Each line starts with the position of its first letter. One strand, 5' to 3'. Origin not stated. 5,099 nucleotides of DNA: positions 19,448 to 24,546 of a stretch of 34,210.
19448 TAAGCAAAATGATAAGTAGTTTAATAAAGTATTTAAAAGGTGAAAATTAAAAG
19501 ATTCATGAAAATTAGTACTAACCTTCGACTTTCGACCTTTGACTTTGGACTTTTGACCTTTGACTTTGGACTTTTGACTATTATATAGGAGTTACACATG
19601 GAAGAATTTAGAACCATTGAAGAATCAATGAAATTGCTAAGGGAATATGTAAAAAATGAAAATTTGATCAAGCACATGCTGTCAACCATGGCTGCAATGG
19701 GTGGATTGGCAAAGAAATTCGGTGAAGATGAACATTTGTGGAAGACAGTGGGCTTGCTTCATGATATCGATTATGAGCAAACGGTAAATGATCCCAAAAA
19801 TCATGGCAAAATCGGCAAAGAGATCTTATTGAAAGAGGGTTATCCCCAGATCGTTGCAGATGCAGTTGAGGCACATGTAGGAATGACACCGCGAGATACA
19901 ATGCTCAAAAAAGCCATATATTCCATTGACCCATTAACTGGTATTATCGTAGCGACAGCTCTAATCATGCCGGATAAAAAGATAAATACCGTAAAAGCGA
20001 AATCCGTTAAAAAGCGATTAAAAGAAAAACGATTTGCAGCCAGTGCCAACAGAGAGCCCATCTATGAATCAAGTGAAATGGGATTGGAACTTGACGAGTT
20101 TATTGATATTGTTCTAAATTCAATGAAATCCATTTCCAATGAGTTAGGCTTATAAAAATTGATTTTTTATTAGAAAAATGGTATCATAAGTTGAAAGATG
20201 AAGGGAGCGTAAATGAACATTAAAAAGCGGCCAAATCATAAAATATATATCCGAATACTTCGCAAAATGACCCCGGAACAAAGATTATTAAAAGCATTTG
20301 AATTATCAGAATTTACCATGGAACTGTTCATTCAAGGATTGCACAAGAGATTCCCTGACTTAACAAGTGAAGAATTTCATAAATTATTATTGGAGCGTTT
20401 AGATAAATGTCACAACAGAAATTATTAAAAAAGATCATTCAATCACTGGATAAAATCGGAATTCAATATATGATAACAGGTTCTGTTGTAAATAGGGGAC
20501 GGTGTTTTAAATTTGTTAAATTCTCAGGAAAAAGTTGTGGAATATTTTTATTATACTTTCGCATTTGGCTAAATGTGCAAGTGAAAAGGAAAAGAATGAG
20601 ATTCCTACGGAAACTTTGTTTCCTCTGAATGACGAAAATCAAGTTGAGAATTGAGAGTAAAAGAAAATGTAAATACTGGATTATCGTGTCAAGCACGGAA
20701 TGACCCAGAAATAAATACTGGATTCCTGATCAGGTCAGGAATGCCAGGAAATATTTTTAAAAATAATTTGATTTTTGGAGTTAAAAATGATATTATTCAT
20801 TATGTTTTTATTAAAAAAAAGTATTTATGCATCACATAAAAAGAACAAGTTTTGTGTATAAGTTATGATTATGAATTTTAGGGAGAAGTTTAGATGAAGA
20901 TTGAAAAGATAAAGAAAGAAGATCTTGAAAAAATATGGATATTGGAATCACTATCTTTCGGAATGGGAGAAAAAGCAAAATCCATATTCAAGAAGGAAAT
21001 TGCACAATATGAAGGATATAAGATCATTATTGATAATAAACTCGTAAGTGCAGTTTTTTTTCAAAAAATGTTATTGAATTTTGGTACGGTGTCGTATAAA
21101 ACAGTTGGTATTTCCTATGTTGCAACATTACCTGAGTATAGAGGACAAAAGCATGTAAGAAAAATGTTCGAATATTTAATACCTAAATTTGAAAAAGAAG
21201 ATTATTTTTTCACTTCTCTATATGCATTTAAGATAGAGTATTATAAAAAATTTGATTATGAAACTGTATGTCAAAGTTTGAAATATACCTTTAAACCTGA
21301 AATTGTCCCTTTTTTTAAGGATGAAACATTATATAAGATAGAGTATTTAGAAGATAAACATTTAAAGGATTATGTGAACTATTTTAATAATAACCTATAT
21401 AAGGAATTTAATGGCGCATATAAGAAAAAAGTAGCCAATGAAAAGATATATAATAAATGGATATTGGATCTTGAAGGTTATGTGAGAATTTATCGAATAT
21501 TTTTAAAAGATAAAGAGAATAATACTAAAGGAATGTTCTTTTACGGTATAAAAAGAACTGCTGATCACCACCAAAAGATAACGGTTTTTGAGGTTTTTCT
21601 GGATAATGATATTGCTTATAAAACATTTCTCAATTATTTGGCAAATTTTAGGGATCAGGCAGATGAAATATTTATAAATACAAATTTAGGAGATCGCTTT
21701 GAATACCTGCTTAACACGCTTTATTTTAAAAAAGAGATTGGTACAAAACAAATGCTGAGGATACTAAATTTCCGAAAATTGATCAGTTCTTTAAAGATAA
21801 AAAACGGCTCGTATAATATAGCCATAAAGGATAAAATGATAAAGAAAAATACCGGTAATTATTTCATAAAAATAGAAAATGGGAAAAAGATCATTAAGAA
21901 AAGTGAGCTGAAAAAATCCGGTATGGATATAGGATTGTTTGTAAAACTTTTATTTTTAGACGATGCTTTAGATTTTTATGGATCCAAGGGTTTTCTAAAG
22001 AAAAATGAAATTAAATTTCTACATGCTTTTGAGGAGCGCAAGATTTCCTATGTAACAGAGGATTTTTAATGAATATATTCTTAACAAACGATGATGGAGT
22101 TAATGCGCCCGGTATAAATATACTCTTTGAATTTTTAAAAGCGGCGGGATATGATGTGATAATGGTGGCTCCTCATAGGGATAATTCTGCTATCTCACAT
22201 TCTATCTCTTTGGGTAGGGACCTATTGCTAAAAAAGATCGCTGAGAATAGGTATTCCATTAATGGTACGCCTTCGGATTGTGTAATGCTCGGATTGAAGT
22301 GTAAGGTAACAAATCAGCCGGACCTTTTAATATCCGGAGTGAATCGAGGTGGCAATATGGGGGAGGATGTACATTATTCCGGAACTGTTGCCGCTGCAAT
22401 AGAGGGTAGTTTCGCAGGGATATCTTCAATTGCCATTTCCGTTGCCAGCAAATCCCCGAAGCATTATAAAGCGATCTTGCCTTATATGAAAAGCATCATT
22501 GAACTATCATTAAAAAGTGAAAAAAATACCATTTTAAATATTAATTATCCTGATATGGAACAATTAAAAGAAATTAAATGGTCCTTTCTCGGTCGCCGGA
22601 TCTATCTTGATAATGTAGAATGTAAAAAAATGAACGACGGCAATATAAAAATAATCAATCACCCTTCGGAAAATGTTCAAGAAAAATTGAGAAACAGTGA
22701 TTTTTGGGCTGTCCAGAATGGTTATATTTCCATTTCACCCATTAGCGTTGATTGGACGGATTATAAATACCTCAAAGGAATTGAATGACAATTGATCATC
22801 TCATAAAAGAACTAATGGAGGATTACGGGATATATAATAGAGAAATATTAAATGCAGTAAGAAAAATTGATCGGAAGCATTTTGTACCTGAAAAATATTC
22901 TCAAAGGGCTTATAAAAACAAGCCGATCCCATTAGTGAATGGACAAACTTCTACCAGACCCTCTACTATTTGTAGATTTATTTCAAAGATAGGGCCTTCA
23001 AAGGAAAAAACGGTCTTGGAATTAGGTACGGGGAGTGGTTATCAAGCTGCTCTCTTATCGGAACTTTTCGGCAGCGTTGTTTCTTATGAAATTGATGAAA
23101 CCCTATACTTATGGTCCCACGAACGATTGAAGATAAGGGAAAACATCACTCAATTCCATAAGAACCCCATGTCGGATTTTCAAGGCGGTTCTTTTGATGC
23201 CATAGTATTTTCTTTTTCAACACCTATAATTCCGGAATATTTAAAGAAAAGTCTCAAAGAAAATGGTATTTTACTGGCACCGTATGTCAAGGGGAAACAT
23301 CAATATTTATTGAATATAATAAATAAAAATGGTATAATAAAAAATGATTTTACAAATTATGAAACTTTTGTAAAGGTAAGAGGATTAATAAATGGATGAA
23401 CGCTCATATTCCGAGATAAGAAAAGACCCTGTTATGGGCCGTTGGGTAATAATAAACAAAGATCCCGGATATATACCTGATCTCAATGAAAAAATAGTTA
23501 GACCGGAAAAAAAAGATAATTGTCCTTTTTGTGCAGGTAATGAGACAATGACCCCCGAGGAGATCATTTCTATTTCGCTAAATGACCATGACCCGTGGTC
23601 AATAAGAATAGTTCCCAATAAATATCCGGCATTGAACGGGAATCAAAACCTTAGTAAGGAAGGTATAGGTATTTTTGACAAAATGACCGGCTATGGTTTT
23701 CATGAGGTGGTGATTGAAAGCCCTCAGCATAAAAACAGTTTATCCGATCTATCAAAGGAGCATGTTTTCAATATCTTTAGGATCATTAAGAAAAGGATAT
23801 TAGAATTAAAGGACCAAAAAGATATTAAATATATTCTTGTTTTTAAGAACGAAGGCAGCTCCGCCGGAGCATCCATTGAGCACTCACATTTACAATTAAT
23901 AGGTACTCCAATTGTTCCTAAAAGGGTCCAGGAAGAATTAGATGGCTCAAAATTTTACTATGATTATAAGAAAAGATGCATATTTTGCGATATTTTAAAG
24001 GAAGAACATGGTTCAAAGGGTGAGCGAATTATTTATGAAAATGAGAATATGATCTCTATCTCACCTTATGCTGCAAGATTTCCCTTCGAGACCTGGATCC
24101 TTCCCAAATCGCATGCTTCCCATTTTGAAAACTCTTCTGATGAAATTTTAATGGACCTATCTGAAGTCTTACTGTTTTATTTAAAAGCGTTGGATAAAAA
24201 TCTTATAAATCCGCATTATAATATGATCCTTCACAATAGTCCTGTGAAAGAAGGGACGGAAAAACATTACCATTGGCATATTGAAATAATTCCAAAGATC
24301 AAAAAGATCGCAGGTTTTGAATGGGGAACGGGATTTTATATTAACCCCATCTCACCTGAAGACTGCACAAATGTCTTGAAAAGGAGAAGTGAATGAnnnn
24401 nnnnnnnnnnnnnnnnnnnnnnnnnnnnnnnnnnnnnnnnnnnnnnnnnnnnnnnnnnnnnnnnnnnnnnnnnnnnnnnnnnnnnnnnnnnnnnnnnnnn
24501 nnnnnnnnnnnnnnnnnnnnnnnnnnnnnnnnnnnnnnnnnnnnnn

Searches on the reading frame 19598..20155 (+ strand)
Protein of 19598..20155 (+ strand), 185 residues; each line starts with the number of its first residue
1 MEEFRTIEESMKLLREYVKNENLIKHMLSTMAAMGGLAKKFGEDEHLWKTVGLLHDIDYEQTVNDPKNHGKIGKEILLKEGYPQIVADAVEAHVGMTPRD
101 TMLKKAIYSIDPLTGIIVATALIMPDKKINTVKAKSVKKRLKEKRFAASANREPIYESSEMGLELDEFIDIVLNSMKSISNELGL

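Call 15: search_protein_families(library=pfam, proteins=[window:19598-20155:+], max_evalue=0.001)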
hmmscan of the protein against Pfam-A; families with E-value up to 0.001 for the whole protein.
window:19598-20155:+ (185 aa): 1 family
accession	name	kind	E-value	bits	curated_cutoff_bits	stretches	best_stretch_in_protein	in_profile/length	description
PF01966.28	HD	-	2e-11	44.7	22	1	24-100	2-92/116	HD domain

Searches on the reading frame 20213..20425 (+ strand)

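Call 80: search_protein_families(library=pfam, proteins=[window:20213-20425:+], max_evalue=1)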
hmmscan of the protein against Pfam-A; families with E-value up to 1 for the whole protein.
seq(71 aa): 3 families
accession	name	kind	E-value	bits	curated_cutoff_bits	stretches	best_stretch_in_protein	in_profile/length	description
PF20925.3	Htt_bridge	-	0.0023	17.6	27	1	20-69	143-192/271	Huntingtin, bridge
PF18993.5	Rv0078B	-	0.0063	16.9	27.1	1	19-63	3-47/63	Rv0078B-related antitoxin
PF02791.22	DDT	-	0.081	13.5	22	1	28-55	19-48/58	DDT domain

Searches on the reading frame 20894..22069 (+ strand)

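Call 15: search_protein_families(library=pfam, proteins=[window:20894-22069:+], max_evalue=0.001)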
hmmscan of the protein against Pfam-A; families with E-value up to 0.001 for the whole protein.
window:20894-22069:+ (391 aa): 3 families
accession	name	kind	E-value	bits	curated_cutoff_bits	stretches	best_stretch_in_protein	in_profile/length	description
PF13527.13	Acetyltransf_9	-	4.7e-16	59.4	25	1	3-124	2-126/127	Acetyltransferase (GNAT) domain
PF17668.7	Acetyltransf_17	-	3.6e-10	40.9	25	1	187-290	11-114/114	Acetyltransferase (GNAT) domain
PF13508.13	Acetyltransf_7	-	0.00077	20.2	27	0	71-123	30-83/84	Acetyltransferase (GNAT) domain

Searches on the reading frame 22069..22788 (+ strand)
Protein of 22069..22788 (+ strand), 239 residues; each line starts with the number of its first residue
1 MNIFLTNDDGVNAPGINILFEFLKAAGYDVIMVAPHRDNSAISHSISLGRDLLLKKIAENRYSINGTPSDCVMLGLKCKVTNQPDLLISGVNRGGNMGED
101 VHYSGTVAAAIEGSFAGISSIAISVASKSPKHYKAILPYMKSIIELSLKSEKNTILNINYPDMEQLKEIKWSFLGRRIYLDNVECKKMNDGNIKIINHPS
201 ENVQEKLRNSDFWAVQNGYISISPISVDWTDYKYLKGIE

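Call 15: search_protein_families(library=pfam, proteins=[window:22069-22788:+], max_evalue=0.001)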
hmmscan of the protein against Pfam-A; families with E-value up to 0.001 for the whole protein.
window:22069-22788:+ (239 aa): 1 family
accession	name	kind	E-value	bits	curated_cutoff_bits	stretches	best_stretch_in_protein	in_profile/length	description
PF01975.23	SurE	-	1e-53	182.4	22.1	1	3-179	1-187/189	Survival protein SurE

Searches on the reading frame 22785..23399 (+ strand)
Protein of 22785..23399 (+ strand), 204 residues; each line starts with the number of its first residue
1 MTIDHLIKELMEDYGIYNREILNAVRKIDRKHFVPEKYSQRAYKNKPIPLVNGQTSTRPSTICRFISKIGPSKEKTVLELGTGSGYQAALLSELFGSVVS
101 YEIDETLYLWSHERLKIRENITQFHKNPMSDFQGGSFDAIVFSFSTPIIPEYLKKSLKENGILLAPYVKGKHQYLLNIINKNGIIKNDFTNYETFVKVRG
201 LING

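Call 15: search_protein_families(library=pfam, proteins=[window:22785-23399:+], max_evalue=0.001)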
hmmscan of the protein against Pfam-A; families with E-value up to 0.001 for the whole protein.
window:22785-23399:+ (204 aa): 5 families
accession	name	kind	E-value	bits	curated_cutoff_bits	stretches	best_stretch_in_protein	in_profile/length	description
PF01135.25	PCMT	-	7.9e-28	98.1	20.3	1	4-196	4-203/210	Protein-L-isoaspartate(D-aspartate) O-methyltransferase (PCMT)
PF00398.26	RrnaAD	-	2.6e-10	40.3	24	1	59-130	16-87/263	Ribosomal RNA adenine dimethylase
PF08241.18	Methyltransf_11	-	5.5e-06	27.4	21.2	1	78-159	1-82/95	Methyltransferase domain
PF13489.12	Methyltransf_23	-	5.9e-06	26.5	27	1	57-151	4-96/164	Methyltransferase domain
PF13649.12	Methyltransf_25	-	3.2e-05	25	27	1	77-159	1-88/97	Methyltransferase domain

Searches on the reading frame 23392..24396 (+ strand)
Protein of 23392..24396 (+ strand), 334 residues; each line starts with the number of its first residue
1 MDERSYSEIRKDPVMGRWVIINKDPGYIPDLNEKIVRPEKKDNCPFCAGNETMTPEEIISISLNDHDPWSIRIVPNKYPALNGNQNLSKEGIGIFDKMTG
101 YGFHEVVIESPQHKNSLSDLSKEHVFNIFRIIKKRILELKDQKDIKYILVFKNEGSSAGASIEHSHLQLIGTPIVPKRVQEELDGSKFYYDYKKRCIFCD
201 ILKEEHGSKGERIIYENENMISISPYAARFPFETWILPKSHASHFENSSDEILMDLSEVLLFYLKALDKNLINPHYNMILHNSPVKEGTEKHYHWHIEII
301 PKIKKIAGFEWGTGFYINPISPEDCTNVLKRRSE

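Call 15: search_protein_families(library=pfam, proteins=[window:23392-24396:+], max_evalue=0.001)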
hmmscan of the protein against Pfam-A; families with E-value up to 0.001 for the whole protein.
window:23392-24396:+ (334 aa): 6 families
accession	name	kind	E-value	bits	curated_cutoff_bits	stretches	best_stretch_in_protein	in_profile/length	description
PF01087.27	GalP_UDP_transf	-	1.6e-14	55.2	22.1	1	32-176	39-184/184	Galactose-1-phosphate uridyl transferase, N-terminal domain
PF16268.10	DUF4921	-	5.6e-14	52.3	28.5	1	139-327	214-391/425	Domain of unknown function (DUF4921)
PF16285.10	DUF4931_N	-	5e-13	49.7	24.1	1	103-172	52-121/124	Domain of unknown function (DUF4931) N-terminal domain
PF01230.28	HIT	-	4.2e-11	43.8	21.5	1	211-297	6-92/98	HIT domain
PF02744.22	GalP_UDP_tr_C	-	1.3e-09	38.5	29.2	1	189-305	8-124/165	Galactose-1-phosphate uridyl transferase, C-terminal domain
PF19327.4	Ap4A_phos_N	-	5.9e-05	23.1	23.1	1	149-179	137-167/177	Ap4A phosphorylase N-terminal domain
